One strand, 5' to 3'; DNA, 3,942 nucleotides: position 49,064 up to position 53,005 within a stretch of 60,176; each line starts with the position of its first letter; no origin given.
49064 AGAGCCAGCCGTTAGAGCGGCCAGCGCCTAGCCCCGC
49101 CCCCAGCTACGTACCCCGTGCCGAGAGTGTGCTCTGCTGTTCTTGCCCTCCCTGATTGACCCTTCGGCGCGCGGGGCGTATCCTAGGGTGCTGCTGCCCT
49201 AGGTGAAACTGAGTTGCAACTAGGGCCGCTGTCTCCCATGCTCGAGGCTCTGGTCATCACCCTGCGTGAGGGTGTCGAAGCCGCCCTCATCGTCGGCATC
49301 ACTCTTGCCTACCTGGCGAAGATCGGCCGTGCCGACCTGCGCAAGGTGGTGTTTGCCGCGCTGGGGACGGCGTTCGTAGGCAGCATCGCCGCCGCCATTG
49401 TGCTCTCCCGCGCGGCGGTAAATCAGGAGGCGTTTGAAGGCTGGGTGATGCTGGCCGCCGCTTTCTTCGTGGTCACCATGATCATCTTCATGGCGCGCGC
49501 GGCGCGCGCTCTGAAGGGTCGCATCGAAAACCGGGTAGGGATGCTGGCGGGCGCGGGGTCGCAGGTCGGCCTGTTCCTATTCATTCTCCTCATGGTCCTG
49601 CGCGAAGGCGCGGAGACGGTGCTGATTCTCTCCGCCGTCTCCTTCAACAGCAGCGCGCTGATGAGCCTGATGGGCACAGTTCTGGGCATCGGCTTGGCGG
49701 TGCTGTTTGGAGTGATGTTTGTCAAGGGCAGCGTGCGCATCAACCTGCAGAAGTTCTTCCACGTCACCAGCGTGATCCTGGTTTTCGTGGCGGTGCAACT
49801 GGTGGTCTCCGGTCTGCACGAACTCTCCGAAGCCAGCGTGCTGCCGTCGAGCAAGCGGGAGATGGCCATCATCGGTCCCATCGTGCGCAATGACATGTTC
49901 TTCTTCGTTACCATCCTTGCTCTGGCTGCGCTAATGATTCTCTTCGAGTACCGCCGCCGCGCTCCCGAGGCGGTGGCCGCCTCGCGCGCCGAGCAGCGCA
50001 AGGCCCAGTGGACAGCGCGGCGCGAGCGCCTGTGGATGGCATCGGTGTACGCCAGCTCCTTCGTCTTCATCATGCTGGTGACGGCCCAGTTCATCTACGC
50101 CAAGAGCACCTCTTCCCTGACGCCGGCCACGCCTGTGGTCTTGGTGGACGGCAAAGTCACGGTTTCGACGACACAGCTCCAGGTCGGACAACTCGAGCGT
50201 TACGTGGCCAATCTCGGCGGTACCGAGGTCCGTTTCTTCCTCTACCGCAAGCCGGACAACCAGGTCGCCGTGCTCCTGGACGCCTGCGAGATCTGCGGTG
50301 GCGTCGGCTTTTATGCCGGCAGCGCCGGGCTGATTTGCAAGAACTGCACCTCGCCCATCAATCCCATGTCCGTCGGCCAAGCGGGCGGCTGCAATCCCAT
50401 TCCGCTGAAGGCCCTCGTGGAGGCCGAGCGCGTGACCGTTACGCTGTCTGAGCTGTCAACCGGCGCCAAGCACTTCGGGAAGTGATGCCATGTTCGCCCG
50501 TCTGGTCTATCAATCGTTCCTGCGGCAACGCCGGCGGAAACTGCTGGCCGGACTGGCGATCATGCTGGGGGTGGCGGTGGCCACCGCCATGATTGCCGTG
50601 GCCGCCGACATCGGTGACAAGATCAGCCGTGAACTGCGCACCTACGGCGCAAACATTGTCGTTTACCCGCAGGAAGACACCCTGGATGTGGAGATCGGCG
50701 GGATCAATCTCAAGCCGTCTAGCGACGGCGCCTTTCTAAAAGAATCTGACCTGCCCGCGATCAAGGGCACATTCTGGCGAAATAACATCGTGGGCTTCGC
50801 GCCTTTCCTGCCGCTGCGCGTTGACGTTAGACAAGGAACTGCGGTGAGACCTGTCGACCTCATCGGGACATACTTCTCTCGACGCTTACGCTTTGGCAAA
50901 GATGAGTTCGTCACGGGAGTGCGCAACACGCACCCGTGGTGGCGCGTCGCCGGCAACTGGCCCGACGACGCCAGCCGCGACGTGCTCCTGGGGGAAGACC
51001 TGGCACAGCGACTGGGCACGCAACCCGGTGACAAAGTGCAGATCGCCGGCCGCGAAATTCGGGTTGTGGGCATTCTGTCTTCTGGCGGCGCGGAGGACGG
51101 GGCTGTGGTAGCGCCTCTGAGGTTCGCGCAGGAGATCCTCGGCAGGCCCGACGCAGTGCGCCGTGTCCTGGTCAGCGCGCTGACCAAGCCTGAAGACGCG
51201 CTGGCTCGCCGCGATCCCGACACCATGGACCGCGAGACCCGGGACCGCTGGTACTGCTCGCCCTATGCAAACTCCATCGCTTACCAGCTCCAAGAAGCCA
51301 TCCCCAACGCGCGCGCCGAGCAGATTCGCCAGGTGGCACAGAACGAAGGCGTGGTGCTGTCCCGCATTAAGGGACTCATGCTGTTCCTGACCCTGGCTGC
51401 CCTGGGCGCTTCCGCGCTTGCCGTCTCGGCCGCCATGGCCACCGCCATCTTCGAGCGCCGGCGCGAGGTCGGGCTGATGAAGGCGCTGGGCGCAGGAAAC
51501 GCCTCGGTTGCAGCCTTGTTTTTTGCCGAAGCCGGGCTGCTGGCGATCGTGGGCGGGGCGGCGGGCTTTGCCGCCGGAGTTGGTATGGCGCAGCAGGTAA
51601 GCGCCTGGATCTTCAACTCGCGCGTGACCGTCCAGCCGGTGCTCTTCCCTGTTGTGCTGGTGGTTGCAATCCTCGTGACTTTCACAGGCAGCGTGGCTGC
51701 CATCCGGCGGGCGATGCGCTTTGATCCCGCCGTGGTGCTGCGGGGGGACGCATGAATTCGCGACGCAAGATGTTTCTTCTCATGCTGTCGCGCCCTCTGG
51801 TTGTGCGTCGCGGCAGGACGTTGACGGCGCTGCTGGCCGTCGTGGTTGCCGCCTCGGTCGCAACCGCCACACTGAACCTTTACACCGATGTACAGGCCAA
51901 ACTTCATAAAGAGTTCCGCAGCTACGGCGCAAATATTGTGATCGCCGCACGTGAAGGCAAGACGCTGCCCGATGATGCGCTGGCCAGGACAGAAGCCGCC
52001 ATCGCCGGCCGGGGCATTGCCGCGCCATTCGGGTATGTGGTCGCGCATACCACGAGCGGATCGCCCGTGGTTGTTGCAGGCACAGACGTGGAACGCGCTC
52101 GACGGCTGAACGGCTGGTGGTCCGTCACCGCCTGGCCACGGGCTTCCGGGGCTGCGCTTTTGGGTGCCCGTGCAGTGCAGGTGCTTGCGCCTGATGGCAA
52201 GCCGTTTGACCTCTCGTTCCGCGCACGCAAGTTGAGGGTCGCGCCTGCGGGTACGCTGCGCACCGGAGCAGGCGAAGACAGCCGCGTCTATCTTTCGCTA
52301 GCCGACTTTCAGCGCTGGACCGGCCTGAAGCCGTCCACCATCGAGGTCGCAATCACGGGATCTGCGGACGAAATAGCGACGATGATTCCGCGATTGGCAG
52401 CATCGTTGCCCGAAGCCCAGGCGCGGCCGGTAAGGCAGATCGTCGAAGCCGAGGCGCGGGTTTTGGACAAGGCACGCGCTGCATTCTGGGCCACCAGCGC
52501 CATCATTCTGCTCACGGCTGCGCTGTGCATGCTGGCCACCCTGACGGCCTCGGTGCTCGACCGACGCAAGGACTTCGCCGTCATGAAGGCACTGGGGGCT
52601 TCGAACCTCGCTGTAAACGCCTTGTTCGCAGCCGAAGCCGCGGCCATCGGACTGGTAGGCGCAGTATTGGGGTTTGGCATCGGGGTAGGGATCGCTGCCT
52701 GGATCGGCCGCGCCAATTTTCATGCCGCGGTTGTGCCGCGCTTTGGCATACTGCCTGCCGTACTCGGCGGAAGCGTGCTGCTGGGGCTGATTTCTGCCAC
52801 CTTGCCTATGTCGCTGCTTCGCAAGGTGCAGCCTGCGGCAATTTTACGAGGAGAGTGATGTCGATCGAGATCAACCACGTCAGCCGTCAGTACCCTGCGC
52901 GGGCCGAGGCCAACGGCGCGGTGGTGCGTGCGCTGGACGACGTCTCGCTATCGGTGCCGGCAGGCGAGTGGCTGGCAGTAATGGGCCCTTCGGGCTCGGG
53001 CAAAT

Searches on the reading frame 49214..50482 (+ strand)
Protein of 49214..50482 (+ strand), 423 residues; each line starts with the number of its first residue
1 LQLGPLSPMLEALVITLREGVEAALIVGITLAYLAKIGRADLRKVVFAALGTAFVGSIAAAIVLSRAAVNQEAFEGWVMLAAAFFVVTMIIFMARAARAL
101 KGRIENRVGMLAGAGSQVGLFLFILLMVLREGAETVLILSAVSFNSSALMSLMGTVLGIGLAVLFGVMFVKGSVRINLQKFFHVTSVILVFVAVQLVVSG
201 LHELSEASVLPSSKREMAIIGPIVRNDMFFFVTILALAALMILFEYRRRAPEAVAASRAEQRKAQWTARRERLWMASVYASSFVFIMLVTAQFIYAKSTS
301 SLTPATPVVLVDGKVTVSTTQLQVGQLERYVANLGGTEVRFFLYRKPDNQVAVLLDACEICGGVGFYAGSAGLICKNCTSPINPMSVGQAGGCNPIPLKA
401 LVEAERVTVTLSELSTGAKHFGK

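Call 4: search_protein_families(library=pfam, proteins=[window:49214-50482:+], max_evalue=0.1)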
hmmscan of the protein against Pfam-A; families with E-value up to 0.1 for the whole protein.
window:49214-50482:+ (423 aa): 2 families
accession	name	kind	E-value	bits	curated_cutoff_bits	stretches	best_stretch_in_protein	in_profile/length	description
PF03239.20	FTR1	-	1.1e-31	110.7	25.3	1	9-208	1-213/284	Iron permease FTR1 family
PF10080.14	FtrD-like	-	3.3e-24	85.4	26.3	1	324-421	3-101/101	Membrane iron-sulfur containing protein FtrD-like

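Call 5: search_protein_families(library=ncbifam, proteins=[window:49214-50482:+], max_evalue=0.1)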
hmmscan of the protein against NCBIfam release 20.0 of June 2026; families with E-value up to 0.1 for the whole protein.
window:49214-50482:+ (423 aa): 2 families
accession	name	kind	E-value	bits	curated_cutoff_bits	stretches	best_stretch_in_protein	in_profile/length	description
NF041756.1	EfeU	equivalog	2.8e-43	148.4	255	1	14-229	2-222/257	iron uptake transporter permease EfeU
TIGR00145.1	TIGR00145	subfamily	2.6e-34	119.1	303.8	1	9-211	4-212/282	EfeU/Ftr1 family ferrous iron transporter subunit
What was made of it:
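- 49238..50485 (+): FTR1/EfeU-type iron permease fused to an FtrD-like (DUF2318) Cys-rich domain. Both REGxE motifs are present. The likely true start is ATG 49238, not the TTG at 49214 listed by the ORF finder. Pfam FTR1 1e-31 and FtrD-like 3e-24; NCBIfam EfeU 3e-43 (calls 4, 5).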

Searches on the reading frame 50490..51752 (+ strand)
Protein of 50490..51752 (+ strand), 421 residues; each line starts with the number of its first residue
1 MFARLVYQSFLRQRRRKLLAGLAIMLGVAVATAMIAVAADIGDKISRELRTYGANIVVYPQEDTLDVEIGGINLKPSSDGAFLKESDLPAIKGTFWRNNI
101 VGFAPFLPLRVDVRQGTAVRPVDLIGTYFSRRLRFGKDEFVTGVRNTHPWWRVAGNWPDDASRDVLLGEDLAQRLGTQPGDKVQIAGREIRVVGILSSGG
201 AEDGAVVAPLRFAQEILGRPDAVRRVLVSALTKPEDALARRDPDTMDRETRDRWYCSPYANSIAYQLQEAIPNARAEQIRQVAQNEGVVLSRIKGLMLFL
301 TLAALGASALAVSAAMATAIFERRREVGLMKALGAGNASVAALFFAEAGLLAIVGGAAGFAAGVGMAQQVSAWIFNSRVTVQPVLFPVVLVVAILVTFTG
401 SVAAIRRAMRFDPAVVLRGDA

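Call 4: search_protein_families(library=pfam, proteins=[window:50490-51752:+], max_evalue=0.1)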
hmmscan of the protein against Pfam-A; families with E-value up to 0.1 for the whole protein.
window:50490-51752:+ (421 aa): 2 families
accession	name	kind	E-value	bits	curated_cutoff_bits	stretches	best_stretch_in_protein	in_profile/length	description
PF02687.27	FtsX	-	2.4e-16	60.3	25.5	1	299-413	2-120/120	FtsX-like permease C-terminal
PF12704.14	MacB_PCD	-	6.2e-16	59.7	27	1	19-231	3-191/207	MacB-like periplasmic core domain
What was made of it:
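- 50490..51755 (+): ABC permease A, MacB/FtsX type (FetB/FetC-like). Pfam MacB_PCD 6e-16 and FtsX 2e-16 (call 4).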

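Call 5: search_protein_families(library=ncbifam, proteins=[window:50490-51752:+], max_evalue=0.1)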
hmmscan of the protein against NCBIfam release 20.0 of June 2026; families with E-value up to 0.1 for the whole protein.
window:50490-51752:+ (421 aa): 10 families
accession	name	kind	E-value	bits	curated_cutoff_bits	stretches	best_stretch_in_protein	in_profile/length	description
TIGR03434.1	ADOP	subfamily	7.5e-13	47.5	622.3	1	261-419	642-802/803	ADOP family duplicated permease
NF007826.0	PRK10535.1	equivalog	3.2e-08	32.3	966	1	294-415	519-643/648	macrolide ABC transporter ATP-binding protein/permease MacB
TIGR02212.1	lolCE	equivalog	1.7e-06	27.2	362.45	1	294-419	266-410/411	lipoprotein-releasing ABC transporter permease subunit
NF038347.1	FtsX_Gpos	exception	5e-06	26.1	225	1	290-407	166-293/296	permease-like cell division protein FtsX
NF038346.1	FtsX_actino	exception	1.1e-05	25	250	1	289-410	175-307/308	permease-like cell division protein FtsX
NF008357.0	PRK11146.1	exception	0.00019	20.4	439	0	293-373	268-348/414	lipoprotein-releasing ABC transporter permease subunit LolE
TIGR00439.2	FtsX_Gneg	equivalog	0.0003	20.1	255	1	296-409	169-291/292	permease-like cell division protein FtsX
NF041854.1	ABC_perm_YbbP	equivalog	0.008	14.1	999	1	263-401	653-792/806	putative ABC transporter permease subunit YbbP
TIGR02213.1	lolE_release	exception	0.027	13.3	540.35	1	293-374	265-346/411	lipoprotein-releasing ABC transporter permease subunit LolE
NF008076.0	PRK10814.1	exception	0.07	12.1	473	0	294-397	267-376/399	lipoprotein-releasing ABC transporter permease subunit LolC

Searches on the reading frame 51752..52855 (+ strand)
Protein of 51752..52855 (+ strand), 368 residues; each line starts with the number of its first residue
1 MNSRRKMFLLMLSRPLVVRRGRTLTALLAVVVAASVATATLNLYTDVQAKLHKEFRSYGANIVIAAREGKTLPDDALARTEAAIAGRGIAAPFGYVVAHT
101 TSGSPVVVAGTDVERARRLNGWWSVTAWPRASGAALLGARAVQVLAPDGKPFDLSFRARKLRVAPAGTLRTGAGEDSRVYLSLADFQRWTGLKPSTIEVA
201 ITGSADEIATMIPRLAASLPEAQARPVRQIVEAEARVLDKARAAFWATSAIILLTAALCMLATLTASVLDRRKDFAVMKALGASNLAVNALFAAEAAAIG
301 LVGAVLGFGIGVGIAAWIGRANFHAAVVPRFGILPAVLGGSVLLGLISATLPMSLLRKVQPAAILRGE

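Call 4: search_protein_families(library=pfam, proteins=[window:51752-52855:+], max_evalue=0.1)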
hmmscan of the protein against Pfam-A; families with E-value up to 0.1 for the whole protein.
window:51752-52855:+ (368 aa): 2 families
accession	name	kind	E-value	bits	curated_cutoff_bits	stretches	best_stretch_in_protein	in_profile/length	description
PF02687.27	FtsX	-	6.8e-18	65.3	25.5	1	248-361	3-120/120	FtsX-like permease C-terminal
PF12704.14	MacB_PCD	-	6.1e-06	27.1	27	1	23-206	1-196/207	MacB-like periplasmic core domain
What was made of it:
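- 51752..52858 (+): ABC permease B, MacB/FtsX type. Its stop overlaps the ATPase start. Pfam FtsX 7e-18 and MacB_PCD 6e-6 (call 4).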

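Call 5: search_protein_families(library=ncbifam, proteins=[window:51752-52855:+], max_evalue=0.1)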
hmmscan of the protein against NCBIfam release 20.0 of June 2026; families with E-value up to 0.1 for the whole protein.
window:51752-52855:+ (368 aa): 9 families
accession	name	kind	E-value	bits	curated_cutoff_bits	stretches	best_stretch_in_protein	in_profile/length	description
TIGR02212.1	lolCE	equivalog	5.4e-11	42.1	362.45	1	238-361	262-395/411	lipoprotein-releasing ABC transporter permease subunit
NF038346.1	FtsX_actino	exception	6.7e-10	38.8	250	1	228-317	166-255/308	permease-like cell division protein FtsX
NF038347.1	FtsX_Gpos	exception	1.1e-07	31.6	225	1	228-309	154-235/296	permease-like cell division protein FtsX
TIGR00439.2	FtsX_Gneg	equivalog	2.5e-07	30.2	255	1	223-349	148-276/292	permease-like cell division protein FtsX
TIGR02213.1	lolE_release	exception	4.1e-07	29.2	540.35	1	242-315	266-339/411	lipoprotein-releasing ABC transporter permease subunit LolE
NF008357.0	PRK11146.1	exception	1.6e-06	27.3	439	1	249-315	276-342/414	lipoprotein-releasing ABC transporter permease subunit LolE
TIGR03434.1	ADOP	subfamily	4.9e-06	24.9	622.3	1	200-366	226-400/803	ADOP family duplicated permease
NF041854.1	ABC_perm_YbbP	equivalog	1.8e-05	22.8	999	1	210-358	652-801/806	putative ABC transporter permease subunit YbbP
NF008076.0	PRK10814.1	exception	0.00064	18.8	473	1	251-318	273-340/399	lipoprotein-releasing ABC transporter permease subunit LolC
